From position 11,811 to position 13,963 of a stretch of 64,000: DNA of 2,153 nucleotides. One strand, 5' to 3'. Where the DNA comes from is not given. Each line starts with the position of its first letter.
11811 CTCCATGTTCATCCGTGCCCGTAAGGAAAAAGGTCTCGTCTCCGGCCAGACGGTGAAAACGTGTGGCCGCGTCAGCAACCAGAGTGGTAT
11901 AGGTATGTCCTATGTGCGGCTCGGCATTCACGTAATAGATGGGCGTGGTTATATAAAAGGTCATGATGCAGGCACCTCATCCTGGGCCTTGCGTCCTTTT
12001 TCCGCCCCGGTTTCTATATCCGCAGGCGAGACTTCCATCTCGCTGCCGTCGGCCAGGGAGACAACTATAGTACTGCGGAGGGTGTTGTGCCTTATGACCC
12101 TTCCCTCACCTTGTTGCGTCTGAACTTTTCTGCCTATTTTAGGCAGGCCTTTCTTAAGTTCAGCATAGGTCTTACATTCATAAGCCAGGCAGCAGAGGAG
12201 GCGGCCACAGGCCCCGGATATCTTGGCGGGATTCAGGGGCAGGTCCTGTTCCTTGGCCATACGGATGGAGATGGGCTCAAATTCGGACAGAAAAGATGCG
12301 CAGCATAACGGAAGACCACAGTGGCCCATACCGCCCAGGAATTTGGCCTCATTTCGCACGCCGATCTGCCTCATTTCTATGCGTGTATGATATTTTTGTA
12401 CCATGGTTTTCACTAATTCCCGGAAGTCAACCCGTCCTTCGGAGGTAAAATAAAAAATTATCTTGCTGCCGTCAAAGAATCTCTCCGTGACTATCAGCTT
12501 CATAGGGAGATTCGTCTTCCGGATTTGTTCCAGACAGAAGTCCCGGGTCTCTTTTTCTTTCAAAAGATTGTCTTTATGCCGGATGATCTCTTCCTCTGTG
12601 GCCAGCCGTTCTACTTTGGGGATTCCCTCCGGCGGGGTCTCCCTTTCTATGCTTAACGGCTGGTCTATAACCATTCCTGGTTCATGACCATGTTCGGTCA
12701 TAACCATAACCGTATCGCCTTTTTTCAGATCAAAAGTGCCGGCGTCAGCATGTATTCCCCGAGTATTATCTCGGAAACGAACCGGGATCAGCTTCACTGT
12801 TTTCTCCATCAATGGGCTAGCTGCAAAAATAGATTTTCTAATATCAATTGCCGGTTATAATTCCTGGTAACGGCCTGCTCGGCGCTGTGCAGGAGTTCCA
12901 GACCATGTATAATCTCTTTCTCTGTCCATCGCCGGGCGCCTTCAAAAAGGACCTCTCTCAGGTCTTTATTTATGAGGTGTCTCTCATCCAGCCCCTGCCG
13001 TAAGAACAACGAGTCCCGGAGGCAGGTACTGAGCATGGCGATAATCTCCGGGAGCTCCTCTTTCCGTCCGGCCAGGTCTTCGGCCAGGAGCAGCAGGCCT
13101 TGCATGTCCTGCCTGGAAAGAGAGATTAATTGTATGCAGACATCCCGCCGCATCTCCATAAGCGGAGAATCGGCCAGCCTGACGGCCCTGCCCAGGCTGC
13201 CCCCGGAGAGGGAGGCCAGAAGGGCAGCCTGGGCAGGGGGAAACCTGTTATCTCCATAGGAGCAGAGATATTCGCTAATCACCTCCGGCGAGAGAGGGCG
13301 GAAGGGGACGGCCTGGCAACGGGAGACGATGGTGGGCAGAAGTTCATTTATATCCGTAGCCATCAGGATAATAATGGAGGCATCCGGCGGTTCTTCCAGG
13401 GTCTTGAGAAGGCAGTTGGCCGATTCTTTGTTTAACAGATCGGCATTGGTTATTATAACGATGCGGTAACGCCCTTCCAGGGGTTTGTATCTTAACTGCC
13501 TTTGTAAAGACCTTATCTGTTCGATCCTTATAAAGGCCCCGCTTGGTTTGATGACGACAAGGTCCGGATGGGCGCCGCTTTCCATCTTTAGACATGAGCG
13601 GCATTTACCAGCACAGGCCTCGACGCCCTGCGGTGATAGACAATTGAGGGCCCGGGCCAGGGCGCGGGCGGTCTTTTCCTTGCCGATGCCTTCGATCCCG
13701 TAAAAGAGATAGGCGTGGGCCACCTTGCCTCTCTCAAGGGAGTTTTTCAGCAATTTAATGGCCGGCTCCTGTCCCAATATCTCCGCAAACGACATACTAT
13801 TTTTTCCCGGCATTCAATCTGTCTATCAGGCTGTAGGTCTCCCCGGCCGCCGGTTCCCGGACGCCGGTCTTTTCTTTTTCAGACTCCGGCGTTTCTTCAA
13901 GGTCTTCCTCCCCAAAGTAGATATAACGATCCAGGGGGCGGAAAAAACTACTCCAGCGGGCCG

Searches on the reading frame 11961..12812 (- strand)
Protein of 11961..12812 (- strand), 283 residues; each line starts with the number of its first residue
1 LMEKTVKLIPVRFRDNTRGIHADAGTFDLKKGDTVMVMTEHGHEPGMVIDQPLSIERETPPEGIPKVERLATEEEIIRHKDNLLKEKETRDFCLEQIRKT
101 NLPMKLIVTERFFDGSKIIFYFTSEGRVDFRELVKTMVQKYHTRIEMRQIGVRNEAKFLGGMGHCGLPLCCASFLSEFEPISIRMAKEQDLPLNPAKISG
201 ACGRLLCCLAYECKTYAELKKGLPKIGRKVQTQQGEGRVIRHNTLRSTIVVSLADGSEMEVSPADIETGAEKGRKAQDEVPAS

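Call 73: search_protein_families(library=pfam, proteins=[window:11961-12812:-])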
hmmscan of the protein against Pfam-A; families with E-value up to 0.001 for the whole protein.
window:11961-12812:- (283 aa): 1 family
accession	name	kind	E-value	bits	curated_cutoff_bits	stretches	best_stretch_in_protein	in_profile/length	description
PF04468.17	PSP1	-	1.4e-30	105.9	27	1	66-150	2-86/86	PSP1 C-terminal conserved region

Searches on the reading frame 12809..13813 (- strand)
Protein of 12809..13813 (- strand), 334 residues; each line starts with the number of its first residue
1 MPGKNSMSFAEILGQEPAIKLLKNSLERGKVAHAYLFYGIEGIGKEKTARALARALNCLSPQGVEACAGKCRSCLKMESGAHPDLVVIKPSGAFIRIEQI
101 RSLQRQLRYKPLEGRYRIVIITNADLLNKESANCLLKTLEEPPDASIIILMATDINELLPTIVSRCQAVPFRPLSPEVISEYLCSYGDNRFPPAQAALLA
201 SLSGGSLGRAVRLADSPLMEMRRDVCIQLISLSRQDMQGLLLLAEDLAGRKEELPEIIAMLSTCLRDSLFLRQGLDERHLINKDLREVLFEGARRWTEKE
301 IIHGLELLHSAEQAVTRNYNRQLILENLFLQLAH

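Call 73: search_protein_families(library=pfam, proteins=[window:12809-13813:-])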
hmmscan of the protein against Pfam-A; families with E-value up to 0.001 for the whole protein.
window:12809-13813:- (334 aa): 3 families
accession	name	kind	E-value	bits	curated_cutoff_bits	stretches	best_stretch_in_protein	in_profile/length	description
PF13177.12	DNA_pol3_delta2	-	2.6e-57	193.7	27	1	14-174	1-160/161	DNA polymerase III, delta subunit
PF09115.15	DNApol3-delta_C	-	3.4e-09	37.6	21.7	1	219-332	4-115/117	DNA polymerase III, delta subunit, C terminal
PF00004.35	AAA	-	1.6e-05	25.8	21.2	1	35-169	1-126/131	ATPase family associated with various cellular activities (AAA)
